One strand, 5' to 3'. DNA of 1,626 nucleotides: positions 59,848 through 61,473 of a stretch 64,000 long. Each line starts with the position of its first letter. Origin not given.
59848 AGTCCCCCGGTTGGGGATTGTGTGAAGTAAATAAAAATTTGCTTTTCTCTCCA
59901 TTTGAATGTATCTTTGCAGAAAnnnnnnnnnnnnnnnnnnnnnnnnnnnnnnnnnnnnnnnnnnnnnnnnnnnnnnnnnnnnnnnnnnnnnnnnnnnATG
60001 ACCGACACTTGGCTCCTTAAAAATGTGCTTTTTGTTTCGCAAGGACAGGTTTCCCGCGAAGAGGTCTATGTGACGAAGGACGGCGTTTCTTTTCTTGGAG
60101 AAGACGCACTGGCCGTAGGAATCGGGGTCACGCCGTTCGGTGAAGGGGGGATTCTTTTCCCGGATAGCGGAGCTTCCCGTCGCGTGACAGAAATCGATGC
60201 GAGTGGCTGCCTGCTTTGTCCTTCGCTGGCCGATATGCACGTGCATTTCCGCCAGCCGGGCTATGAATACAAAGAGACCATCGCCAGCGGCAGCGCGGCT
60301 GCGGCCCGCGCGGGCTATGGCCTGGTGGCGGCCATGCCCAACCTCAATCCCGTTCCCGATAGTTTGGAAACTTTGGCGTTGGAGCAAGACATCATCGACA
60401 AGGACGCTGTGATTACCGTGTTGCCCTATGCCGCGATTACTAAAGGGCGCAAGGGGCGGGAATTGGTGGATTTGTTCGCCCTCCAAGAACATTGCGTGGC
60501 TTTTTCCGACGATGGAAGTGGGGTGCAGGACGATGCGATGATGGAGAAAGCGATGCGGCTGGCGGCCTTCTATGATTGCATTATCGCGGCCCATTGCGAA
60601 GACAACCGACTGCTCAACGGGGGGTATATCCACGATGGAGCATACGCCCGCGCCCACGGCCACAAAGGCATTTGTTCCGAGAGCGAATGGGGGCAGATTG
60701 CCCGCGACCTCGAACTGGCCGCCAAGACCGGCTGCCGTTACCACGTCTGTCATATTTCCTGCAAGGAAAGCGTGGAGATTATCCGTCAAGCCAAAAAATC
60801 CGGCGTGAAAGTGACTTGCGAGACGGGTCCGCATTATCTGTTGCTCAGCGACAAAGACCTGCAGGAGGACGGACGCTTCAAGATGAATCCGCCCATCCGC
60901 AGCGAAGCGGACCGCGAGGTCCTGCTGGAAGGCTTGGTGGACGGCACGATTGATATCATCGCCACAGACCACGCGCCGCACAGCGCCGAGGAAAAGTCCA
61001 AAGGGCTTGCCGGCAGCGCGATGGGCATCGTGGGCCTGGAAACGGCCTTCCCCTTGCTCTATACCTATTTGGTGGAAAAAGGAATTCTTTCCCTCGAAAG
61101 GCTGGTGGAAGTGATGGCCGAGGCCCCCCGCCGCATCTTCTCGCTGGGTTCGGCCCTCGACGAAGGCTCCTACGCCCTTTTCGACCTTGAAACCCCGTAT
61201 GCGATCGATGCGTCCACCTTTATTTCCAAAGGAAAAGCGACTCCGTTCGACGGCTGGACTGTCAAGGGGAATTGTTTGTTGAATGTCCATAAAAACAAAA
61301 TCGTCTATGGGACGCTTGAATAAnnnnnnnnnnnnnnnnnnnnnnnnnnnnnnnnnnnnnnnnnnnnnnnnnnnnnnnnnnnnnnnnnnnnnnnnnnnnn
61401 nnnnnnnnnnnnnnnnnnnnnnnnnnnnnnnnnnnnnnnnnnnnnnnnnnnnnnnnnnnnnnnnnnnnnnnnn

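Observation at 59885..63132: Duplicated micro-uORF plus terminator leader before pyrC and pyrD: candidate UTP-sensing attenuator in Bacteroidales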

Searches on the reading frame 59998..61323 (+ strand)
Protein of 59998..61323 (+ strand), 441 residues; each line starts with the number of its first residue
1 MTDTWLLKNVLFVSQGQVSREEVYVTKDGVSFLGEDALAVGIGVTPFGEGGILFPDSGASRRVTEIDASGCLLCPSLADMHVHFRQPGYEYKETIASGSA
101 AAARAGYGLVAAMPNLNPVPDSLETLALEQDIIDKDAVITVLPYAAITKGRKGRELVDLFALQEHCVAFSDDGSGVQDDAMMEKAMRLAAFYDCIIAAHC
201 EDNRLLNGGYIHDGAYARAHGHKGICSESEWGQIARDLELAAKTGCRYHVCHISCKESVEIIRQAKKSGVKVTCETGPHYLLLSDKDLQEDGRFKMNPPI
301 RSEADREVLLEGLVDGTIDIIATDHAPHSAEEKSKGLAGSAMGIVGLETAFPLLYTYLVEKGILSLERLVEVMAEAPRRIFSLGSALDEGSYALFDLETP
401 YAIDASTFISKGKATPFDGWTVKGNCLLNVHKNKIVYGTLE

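Call 11: search_protein_families(library=pfam, proteins=[window:59998-61320:+])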
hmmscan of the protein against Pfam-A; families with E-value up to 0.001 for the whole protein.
window:59998-61320:+ (441 aa): 2 families
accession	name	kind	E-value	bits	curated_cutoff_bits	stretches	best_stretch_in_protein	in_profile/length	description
PF12890.13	DHOase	-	5.3e-21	75.7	21.2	1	72-258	3-142/142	Dihydro-orotase-like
PF01979.26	Amidohydro_1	-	1.2e-20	74.5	25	1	73-393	2-313/345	Amidohydrolase family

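Call 13: find_related_loci(query=window:59998-61320:+, collection=metagenome_contigs, flank=4000)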
Query window:59998-61320:+ (441 aa) in metagenome_contigs; peptide patterns used: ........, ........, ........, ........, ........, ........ (x = any residue, [..] = any of these).
600 stretches matched a pattern (row limit reached: there are more); 514 encode a relative of the query (tblastn E <= 1e-3); the best 80 are kept; 80 distinct loci.
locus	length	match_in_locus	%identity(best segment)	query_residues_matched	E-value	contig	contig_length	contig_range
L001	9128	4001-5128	67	66-437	6e-165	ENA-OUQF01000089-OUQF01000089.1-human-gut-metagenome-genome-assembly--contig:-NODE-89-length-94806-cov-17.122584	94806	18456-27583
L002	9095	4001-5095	69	75-441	2e-163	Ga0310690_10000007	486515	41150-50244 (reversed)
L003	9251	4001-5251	55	5-438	2e-161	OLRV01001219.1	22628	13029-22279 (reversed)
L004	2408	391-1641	55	5-438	4e-172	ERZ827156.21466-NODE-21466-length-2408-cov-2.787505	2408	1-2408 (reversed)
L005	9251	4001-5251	55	5-438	2e-160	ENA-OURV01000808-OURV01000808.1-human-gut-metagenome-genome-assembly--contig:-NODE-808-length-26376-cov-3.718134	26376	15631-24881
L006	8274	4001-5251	55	5-438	8e-160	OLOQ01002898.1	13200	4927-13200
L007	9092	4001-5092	66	75-440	2e-159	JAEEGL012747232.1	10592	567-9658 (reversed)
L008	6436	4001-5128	64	65-437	2e-159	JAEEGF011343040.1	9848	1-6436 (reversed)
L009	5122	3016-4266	55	5-438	8e-162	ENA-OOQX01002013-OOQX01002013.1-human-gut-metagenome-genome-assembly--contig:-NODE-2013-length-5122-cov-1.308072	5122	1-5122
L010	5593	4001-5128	64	65-437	1e-159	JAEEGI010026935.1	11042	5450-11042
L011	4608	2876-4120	56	6-437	5e-163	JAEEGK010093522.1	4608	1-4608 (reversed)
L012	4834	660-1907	55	5-438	2e-162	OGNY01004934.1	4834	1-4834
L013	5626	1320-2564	56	6-437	7e-161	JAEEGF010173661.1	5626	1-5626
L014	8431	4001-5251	54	5-438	1e-158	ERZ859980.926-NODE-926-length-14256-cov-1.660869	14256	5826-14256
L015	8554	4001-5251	54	5-438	1e-158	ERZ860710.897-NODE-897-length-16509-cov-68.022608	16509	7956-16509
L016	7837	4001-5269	56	5-437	4e-158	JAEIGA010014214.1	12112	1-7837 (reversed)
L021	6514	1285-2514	58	23-437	1e-156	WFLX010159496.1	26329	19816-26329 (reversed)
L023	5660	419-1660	58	23-441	2e-156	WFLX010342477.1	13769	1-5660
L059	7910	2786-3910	64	66-437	4e-151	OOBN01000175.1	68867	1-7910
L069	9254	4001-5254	54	5-437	7e-150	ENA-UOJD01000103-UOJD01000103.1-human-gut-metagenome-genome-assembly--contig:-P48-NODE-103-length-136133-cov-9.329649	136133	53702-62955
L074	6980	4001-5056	63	72-424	1e-149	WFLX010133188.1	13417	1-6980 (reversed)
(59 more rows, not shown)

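Call 16: find_encoding_contigs(protein=window:59998-61323:+, flank=3000, max_places=6)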
Protein window:59998-61323:+ (441 aa): no gene with exactly this product is on record in the collection.

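Call 27: find_homologous_proteins(query=window:59998-61320:+, max_evalue=1e-60)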
Query window:59998-61320:+ (441 aa): 8000 proteins with E <= 1e-60 among 8000 candidates; the best 120 are listed.
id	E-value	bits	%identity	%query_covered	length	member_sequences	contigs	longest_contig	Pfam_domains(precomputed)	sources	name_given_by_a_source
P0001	1.1e-296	1001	100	100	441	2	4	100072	PF12890.14,PF01979.27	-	-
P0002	2.8e-272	921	91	100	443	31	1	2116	PF12890.14,PF01979.27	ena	-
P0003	5.9e-270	913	89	100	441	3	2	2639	PF12890.14,PF01979.27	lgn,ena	-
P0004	6.6e-267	903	89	100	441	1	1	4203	PF12890.14,PF01979.27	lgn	-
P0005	3.1e-228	776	76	100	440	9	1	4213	PF12890.14,PF01979.27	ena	-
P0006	1.5e-211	721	73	99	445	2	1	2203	PF12890.14,PF01979.27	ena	-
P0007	3.4e-211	720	72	99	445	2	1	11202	PF12890.14,PF01979.27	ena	-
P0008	8.1e-200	682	72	98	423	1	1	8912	PF12890.14,PF01979.27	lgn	-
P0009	3.8e-198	677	71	98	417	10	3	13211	PF12890.14,PF01979.27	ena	-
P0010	5.1e-175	601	72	84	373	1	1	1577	PF12890.14,PF01979.27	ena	-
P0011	6.3e-174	597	71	85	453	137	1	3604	PF12890.14,PF01979.27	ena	-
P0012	7.5e-174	597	69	88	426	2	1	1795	PF07969.18,PF12890.14,PF01979.27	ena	-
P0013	3.6e-173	594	70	85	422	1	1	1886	PF07969.18,PF12890.14,PF01979.27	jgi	jgi:dihydroorotase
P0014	3.6e-173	594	70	85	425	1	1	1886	PF07969.18,PF12890.14,PF01979.27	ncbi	-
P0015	2.0e-172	592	70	84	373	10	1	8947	PF12890.14,PF01979.27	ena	-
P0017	3.7e-172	591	69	85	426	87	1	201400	PF07969.18,PF12890.14,PF01979.27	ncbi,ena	-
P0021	9.1e-172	590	68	88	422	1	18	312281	PF07969.18,PF12890.14,PF01979.27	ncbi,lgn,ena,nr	ncbi:MAG: dihydroorotase [Bacteroidales bacterium]|nr:dihydroorotase [Bacteroidales bacterium]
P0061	4.9e-171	587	72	83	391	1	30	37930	PF12890.14,PF01979.27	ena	-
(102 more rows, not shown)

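Call 28: find_encoding_contigs(protein=P0001, flank=4000, max_places=4)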
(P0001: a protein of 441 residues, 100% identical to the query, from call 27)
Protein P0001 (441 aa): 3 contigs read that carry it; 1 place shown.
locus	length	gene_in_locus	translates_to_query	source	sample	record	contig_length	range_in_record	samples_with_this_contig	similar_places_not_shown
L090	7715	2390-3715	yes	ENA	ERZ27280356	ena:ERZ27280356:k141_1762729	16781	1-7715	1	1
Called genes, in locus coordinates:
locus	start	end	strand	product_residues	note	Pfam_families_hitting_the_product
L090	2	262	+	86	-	?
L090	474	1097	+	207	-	PF17761:DUF1016_N, PF06250:YhcG_C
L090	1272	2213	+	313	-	PF02368:Big_2, PF26918:Ig_Eae (weak)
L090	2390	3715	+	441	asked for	PF01979:Amidohydro_1, PF12890:DHOase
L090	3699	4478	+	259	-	PF00175:NAD_binding_1, PF10418:DHODB_Fe-S_bind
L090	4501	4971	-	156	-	PF01381:HTH_3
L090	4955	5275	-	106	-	-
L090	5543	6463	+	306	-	PF01180:DHO_dh, PF01207:Dus, PF03060:NMO (faint), PF00977:His_biosynth (weak)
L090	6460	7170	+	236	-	PF00215:OMPdecase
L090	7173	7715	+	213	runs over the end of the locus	PF00156:Pribosyltran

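Call 29: find_encoding_contigs(protein=P0002, flank=4000, max_places=4)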
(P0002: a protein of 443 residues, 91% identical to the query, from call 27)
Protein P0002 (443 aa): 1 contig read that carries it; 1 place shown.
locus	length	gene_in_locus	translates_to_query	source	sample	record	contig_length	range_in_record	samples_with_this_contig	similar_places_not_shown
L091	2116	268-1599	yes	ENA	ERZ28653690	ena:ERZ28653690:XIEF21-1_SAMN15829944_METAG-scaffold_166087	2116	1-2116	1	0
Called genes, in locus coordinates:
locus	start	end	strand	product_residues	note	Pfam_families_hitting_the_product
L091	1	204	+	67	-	?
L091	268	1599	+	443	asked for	PF01979:Amidohydro_1, PF12890:DHOase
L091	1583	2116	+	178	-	?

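Call 30: find_encoding_contigs(protein=P0003, flank=4000, max_places=4)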
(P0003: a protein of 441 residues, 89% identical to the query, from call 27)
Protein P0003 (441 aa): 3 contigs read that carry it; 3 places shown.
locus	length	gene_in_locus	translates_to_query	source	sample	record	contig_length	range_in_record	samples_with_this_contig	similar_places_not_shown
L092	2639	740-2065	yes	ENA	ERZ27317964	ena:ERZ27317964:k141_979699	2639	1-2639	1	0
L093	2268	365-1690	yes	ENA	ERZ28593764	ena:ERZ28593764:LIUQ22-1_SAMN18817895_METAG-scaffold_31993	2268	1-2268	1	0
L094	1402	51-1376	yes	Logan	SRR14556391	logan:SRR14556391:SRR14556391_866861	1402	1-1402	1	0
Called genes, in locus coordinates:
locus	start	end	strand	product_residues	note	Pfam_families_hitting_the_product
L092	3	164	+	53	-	?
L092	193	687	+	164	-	PF00149:Metallophos (faint), PF12850:Metallophos_2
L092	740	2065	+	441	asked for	PF01979:Amidohydro_1, PF12890:DHOase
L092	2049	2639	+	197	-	?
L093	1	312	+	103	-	?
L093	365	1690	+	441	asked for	PF01979:Amidohydro_1, PF12890:DHOase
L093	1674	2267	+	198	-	?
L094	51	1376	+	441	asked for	PF01979:Amidohydro_1, PF12890:DHOase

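Call 32: find_encoding_contigs(protein=P0005, flank=5000, max_places=3)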
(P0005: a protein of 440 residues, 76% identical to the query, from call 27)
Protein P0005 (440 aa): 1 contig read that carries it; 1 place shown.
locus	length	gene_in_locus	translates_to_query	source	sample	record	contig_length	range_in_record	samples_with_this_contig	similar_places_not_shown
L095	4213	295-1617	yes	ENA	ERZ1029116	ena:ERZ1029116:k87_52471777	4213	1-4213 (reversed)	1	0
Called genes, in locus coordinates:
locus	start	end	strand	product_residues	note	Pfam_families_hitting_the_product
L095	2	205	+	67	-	?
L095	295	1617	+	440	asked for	PF01979:Amidohydro_1, PF12890:DHOase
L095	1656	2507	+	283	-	PF00175:NAD_binding_1, PF10418:DHODB_Fe-S_bind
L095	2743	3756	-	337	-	PF08843:AbiEii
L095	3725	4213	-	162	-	?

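Call 33: find_encoding_contigs(protein=P0007, flank=5000, max_places=3)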
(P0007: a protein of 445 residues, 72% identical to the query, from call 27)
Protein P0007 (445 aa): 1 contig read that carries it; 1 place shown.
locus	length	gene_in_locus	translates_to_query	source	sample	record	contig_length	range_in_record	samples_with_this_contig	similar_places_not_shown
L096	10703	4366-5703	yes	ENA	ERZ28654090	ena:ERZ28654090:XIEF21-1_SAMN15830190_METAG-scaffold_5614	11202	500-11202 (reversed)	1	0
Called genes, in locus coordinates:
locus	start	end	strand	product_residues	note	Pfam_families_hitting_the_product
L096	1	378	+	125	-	?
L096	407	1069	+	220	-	PF01694:Rhomboid, PF08551:DUF1751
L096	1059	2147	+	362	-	PF28535:DUF8431, PF03372:Exo_endo_phos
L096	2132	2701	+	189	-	PF01300:Sua5_yciO_yrdC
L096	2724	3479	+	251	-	PF20260:PUA_4, PF04452:Methyltrans_RNA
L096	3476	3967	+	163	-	PF12850:Metallophos_2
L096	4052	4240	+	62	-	-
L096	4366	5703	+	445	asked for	PF12890:DHOase, PF01979:Amidohydro_1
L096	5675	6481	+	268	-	PF00175:NAD_binding_1, PF10418:DHODB_Fe-S_bind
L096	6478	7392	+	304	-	PF01180:DHO_dh, PF01207:Dus, PF03060:NMO (weak), PF00977:His_biosynth (weak)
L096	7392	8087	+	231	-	PF00215:OMPdecase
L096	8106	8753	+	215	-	PF00156:Pribosyltran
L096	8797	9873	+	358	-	PF02729:OTCace_N, PF00185:OTCace, PF02748:PyrI_C (weak)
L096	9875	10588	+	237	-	PF01569:PAP2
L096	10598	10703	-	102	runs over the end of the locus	-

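Call 34: find_encoding_contigs(protein=P0009, flank=5000, max_places=3)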
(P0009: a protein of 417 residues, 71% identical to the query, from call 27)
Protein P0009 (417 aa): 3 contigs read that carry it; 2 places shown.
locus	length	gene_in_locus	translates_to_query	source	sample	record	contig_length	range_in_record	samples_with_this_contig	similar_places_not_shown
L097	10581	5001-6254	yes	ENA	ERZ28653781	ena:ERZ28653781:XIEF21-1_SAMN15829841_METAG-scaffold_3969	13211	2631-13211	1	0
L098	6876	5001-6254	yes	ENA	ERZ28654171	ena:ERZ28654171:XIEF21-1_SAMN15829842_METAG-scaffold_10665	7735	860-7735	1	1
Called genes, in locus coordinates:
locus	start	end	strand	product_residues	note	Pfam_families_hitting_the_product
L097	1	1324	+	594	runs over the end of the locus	PF02518:HATPase_c, PF13589:HATPase_c_3, PF01119:DNA_mis_repair, PF08676:MutL_C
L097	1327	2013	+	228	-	PF08551:DUF1751, PF01694:Rhomboid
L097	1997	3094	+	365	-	PF28535:DUF8431, PF03372:Exo_endo_phos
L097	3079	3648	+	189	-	PF01300:Sua5_yciO_yrdC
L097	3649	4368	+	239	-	PF20260:PUA_4, PF04452:Methyltrans_RNA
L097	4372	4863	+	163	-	PF12850:Metallophos_2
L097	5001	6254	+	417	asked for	PF01979:Amidohydro_1, PF12890:DHOase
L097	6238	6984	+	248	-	PF00175:NAD_binding_1, PF10418:DHODB_Fe-S_bind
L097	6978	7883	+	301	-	PF01180:DHO_dh, PF01207:Dus, PF00977:His_biosynth (faint), PF03060:NMO (weak)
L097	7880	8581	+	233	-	PF00215:OMPdecase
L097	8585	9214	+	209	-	PF00156:Pribosyltran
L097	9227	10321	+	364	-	PF02729:OTCace_N, PF00185:OTCace, PF02748:PyrI_C (weak)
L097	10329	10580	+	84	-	?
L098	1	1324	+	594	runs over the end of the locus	PF02518:HATPase_c, PF13589:HATPase_c_3, PF01119:DNA_mis_repair, PF08676:MutL_C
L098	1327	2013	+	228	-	PF08551:DUF1751, PF01694:Rhomboid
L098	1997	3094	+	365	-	PF28535:DUF8431, PF03372:Exo_endo_phos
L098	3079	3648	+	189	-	PF01300:Sua5_yciO_yrdC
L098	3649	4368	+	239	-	PF20260:PUA_4, PF04452:Methyltrans_RNA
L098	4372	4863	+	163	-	PF12850:Metallophos_2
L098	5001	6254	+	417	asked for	PF01979:Amidohydro_1, PF12890:DHOase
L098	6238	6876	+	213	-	?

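Call 35: find_encoding_contigs(protein=P0008, flank=5000, max_places=3)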
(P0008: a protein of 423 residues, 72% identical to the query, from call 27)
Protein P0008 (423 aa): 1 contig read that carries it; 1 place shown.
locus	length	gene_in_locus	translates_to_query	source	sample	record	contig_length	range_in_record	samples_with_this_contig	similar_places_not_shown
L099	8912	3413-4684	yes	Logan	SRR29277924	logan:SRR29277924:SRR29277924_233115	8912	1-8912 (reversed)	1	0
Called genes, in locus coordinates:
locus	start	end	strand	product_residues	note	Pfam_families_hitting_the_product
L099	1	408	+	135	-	?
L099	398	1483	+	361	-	PF28535:DUF8431, PF03372:Exo_endo_phos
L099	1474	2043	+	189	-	PF01300:Sua5_yciO_yrdC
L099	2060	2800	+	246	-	PF20260:PUA_4, PF04452:Methyltrans_RNA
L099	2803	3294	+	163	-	PF12850:Metallophos_2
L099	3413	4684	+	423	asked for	PF12890:DHOase, PF01979:Amidohydro_1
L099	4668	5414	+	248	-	PF00175:NAD_binding_1, PF10418:DHODB_Fe-S_bind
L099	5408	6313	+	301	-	PF01180:DHO_dh, PF01207:Dus, PF00977:His_biosynth (faint), PF03060:NMO (weak)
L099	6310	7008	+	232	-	PF00215:OMPdecase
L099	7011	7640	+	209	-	PF00156:Pribosyltran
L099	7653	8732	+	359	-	PF02729:OTCace_N, PF00185:OTCace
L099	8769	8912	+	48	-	?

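Call 48: list_cluster_members(proteins=[L069:4004-5293:+, L016:4010-5275:+, L059:2645-3931:+, L021:1225-2535:+, L023:359-1669:+, L002:3989-5110:+, L001:3893-5140:+, L097:5001-6251:+, L099:3413-4681:+])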
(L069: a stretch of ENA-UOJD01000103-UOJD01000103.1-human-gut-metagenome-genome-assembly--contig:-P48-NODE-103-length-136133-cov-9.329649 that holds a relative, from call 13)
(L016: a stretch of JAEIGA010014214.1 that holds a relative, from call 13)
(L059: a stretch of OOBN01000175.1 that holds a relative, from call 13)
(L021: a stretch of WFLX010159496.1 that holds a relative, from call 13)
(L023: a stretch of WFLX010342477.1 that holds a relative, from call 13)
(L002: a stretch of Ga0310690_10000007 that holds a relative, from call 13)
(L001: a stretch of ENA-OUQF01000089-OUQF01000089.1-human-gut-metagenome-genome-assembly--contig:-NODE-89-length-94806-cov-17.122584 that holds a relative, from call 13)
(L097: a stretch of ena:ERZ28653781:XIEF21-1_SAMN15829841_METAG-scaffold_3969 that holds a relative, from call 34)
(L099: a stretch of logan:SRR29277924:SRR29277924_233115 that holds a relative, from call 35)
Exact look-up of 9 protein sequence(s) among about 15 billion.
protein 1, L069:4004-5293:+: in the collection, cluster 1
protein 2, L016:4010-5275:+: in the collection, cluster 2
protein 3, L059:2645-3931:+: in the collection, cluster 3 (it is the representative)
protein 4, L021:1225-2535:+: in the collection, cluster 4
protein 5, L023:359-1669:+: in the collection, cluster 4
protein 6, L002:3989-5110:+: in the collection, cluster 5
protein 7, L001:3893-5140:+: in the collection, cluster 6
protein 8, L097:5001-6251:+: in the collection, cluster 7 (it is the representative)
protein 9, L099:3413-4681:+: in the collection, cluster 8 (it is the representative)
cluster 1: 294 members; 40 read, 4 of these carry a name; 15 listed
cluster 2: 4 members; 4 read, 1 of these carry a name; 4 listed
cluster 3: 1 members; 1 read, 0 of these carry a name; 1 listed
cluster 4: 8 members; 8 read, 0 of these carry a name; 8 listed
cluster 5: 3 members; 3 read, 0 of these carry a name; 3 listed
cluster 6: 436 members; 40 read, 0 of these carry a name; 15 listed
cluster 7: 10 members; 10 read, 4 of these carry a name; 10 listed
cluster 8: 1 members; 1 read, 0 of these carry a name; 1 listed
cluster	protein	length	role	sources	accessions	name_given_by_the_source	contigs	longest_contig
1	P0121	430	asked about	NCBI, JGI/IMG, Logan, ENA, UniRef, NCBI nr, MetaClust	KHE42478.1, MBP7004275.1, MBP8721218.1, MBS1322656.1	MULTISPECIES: dihydroorotase [Rikenellaceae] | dihydroorotase | Dihydroorotase n=1 Tax=Alistipes inops TaxID=1501391 RepID=A0ABR4YKX5_9BACT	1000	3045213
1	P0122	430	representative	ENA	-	-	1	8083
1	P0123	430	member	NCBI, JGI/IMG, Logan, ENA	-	dihydroorotase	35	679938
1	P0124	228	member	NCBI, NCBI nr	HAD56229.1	MAG TPA: dihydroorotase, partial [Alistipes sp.] | dihydroorotase [Alistipes sp.]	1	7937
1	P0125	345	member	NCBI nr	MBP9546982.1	dihydroorotase [Tidjanibacter sp.]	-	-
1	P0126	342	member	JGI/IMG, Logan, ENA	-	-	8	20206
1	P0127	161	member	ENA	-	-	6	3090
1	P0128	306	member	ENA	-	-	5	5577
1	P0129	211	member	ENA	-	-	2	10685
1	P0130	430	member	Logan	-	-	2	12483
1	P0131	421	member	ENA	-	-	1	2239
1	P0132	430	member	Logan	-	-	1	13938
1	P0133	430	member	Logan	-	-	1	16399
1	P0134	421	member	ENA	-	-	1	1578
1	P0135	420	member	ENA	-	-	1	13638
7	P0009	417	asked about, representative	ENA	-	-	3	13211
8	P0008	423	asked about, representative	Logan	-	-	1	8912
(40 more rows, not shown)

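Call 52: search_protein_families(library=pfam, proteins=[L059:3950-5053:+, L059:484-2370:+, L069:5340-6086:+, L069:6074-7021:+, L021:2572-3678:+, L002:5082-6170:+, L016:5305-6390:+, L016:634-3756:+, L074:5133-6245:+, L021:239-1018:+])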
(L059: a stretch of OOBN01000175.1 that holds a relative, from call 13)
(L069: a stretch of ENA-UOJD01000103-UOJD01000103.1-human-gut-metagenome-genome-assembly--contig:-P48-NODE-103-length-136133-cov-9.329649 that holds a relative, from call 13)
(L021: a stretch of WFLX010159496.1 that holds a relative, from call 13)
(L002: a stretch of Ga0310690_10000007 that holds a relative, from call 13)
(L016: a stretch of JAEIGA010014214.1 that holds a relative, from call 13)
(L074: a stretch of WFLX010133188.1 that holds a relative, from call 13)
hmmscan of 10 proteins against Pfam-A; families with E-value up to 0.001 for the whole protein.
L059:3950-5053:+ (368 aa): 3 families
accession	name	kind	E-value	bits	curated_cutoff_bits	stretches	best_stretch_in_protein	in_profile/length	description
PF00117.34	GATase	-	1.7e-54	184.8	22.8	1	179-356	2-190/190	Glutamine amidotransferase class-I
PF00988.28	CPSase_sm_chain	-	2.8e-50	169.8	27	1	8-133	1-126/126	Carbamoyl-phosphate synthase small chain, CPSase domain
PF07722.19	Peptidase_C26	-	9e-08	32.6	20.5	0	240-266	101-127/219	Peptidase C26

L059:484-2370:+ (629 aa): 1 family
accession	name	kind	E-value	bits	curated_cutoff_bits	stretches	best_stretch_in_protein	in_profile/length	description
PF25183.1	OMP_b-brl_4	-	6.1e-25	88.2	30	1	3-570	220-806/838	Outer membrane beta barrel domain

L069:5340-6086:+ (249 aa): 2 families
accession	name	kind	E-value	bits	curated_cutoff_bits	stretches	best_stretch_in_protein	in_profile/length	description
PF10418.14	DHODB_Fe-S_bind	-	2.9e-13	49.7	23.9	1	208-244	1-40/41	Iron-sulfur cluster binding domain of dihydroorotate dehydrogenase B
PF00175.26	NAD_binding_1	-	2.1e-08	35.2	22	1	105-195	1-107/109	Oxidoreductase NAD-binding domain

L069:6074-7021:+ (316 aa): 4 families
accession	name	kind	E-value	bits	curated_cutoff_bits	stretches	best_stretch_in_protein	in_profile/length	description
PF01180.27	DHO_dh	-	8e-88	294.8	27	1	19-301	3-291/291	Dihydroorotate dehydrogenase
PF01207.24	Dus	-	5.4e-10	39.3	20.4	1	109-296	54-229/311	Dihydrouridine synthase (Dus)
PF03060.21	NMO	-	3.7e-07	30.3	28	1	228-282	168-224/331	Nitronate monooxygenase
PF00977.27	His_biosynth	-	3.7e-06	27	23.6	1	239-299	61-121/228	Histidine biosynthesis protein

L021:2572-3678:+ (369 aa): 3 families
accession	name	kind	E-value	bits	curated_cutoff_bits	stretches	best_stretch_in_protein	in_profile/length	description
PF00117.34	GATase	-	6.8e-56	189.4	22.8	1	179-354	2-188/190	Glutamine amidotransferase class-I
PF00988.28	CPSase_sm_chain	-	2e-51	173.5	27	1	8-133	1-126/126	Carbamoyl-phosphate synthase small chain, CPSase domain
PF07722.19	Peptidase_C26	-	3.5e-09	37.2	20.5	0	237-267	98-128/219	Peptidase C26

L002:5082-6170:+ (363 aa): 2 families
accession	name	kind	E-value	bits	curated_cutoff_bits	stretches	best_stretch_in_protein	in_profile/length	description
PF00988.28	CPSase_sm_chain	-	2.7e-47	160.1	27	1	8-133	1-126/126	Carbamoyl-phosphate synthase small chain, CPSase domain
PF00117.34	GATase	-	2.9e-25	89.5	22.8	1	179-352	2-189/190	Glutamine amidotransferase class-I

L016:5305-6390:+ (362 aa): 4 families
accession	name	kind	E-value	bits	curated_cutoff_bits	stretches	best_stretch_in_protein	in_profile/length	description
PF00117.34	GATase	-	9.6e-51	172.6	22.8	1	179-354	2-189/190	Glutamine amidotransferase class-I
PF00988.28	CPSase_sm_chain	-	9.1e-46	155.2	27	1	8-133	1-126/126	Carbamoyl-phosphate synthase small chain, CPSase domain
PF07722.19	Peptidase_C26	-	1.4e-07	32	20.5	1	239-337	100-219/219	Peptidase C26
PF02310.24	B12-binding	-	0.00022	21.5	32.1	0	187-252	19-86/121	B12 binding domain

L016:634-3756:+ (1041 aa): 3 families
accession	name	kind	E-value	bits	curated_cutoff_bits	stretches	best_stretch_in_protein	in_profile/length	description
PF25183.1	OMP_b-brl_4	-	9.8e-47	160.3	30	2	348-983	153-807/838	Outer membrane beta barrel domain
PF13620.12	CarboxypepD_reg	-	1.1e-13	51.7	32.3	1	25-107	1-82/82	Carboxypeptidase regulatory-like domain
PF13715.12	CarbopepD_reg_2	-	1.8e-08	34.7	32.2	1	28-117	3-88/88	CarboxypepD_reg-like domain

L074:5133-6245:+ (371 aa): 3 families
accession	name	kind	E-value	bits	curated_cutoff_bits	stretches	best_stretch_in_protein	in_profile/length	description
PF00117.34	GATase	-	1.1e-55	188.7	22.8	1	179-354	2-188/190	Glutamine amidotransferase class-I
PF00988.28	CPSase_sm_chain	-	1.6e-50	170.6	27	1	8-133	1-126/126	Carbamoyl-phosphate synthase small chain, CPSase domain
PF07722.19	Peptidase_C26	-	7.2e-09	36.2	20.5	1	238-338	99-219/219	Peptidase C26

L021:239-1018:+ (260 aa): 1 family
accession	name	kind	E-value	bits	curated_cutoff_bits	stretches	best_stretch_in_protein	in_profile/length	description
PF00290.26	Trp_syntA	-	7.4e-70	235.3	27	1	10-249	6-243/259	Tryptophan synthase alpha chain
